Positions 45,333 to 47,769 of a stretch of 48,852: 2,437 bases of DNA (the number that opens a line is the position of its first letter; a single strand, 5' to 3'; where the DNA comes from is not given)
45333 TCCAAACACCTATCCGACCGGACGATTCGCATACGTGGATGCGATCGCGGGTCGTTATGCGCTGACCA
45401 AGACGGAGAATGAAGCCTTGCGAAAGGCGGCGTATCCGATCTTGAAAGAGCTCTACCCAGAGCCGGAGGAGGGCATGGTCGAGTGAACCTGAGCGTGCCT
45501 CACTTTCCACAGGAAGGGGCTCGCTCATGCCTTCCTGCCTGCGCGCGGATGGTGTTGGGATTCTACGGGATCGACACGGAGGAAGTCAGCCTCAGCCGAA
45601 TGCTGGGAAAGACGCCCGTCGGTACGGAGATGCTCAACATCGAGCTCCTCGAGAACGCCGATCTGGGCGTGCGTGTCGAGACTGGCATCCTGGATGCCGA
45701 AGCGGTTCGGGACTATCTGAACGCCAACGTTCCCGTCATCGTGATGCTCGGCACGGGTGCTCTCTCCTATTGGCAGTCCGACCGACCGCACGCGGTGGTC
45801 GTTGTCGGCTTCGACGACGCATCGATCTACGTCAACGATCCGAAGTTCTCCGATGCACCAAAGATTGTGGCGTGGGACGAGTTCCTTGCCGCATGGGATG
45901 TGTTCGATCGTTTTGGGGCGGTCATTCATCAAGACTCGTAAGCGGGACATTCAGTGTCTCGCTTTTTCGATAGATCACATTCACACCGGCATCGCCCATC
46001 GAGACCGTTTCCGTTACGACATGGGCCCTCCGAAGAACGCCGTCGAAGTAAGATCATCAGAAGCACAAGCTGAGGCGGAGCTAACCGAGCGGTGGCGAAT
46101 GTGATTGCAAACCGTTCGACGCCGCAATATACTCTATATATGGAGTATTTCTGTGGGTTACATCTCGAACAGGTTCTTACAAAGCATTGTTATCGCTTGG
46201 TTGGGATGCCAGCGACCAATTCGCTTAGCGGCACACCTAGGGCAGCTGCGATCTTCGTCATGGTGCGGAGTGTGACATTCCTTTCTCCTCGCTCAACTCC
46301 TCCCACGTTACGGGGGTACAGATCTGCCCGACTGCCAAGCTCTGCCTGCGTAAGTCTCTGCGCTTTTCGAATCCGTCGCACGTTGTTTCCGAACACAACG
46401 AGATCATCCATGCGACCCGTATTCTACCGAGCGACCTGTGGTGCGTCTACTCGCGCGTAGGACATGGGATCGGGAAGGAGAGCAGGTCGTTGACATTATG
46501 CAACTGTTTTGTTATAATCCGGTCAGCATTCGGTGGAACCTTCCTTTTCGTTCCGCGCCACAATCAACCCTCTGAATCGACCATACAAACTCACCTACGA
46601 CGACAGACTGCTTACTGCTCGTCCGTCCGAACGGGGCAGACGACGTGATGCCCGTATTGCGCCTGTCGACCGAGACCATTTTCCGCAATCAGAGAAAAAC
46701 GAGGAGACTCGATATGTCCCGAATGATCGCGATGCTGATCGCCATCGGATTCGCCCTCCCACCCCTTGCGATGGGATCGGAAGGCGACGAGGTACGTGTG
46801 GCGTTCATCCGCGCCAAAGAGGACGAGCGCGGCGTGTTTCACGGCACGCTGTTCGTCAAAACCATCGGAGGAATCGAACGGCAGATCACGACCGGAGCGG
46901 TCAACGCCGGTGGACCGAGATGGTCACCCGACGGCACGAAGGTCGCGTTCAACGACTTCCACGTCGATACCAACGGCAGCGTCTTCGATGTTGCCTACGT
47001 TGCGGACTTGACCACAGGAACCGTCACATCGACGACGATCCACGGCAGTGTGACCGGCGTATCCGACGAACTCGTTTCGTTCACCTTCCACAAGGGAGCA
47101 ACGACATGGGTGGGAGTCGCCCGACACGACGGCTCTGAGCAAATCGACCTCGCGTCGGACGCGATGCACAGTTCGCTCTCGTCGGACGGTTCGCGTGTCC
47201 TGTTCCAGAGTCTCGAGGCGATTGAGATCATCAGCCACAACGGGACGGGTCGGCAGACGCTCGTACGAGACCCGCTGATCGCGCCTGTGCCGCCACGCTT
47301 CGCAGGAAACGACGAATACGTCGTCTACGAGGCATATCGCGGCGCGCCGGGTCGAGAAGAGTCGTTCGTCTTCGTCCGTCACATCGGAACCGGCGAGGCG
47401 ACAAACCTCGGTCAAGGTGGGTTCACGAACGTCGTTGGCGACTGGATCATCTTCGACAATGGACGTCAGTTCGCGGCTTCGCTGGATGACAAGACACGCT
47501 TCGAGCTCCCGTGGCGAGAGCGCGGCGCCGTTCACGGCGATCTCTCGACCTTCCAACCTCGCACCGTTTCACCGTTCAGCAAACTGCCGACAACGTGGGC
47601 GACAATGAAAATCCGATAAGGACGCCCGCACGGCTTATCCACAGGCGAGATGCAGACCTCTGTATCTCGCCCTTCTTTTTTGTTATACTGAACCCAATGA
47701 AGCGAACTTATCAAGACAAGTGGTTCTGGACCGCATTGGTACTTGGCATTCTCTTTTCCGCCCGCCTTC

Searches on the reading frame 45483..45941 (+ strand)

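Call 55: search_protein_families(library=pfam, proteins=[window:45483-45941:+], max_evalue=0.001)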
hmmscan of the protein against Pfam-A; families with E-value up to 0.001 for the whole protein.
window:45483-45941:+ (152 aa): 6 families
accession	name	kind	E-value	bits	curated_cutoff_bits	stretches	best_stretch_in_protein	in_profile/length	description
PF13529.12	Peptidase_C39_2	-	2.9e-15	57.5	24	1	3-120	1-142/143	Peptidase_C39 like family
PF03412.21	Peptidase_C39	-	9.2e-13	48.6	22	1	6-139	3-122/133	Peptidase C39 family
PF11814.14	DUF3335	-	2.1e-07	31.1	25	1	59-127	106-172/206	Peptidase_C39 like family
PF14399.12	BtrH_N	-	1.7e-05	25.5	29.7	1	72-120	79-134/134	Butirosin biosynthesis protein H, N-terminal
PF12385.14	Peptidase_C70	-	9.6e-05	22.8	19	1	6-124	8-127/141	Papain-like cysteine protease AvrRpt2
PF09778.15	Guanylate_cyc_2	-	0.00075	19.4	28.1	0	93-141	153-203/212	Guanylylate cyclase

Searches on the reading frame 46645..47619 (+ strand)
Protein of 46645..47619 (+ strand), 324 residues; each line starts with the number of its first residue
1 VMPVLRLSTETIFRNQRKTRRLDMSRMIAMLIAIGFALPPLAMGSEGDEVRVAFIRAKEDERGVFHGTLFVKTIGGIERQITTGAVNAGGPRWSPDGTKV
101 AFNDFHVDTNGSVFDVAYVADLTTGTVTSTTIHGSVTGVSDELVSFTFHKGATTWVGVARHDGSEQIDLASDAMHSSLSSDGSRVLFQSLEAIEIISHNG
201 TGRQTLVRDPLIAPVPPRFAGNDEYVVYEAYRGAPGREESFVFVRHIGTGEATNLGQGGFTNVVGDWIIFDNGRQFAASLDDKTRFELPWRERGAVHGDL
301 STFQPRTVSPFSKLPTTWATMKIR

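Call 55: search_protein_families(library=pfam, proteins=[window:46645-47619:+], max_evalue=0.001)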
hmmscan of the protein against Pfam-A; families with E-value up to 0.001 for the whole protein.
window:46645-47619:+ (324 aa): 1 family
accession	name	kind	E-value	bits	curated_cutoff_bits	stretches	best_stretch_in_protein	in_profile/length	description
PF07676.18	PD40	-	6.5e-07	29.6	20.9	1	80-103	3-26/38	WD40-like Beta Propeller Repeat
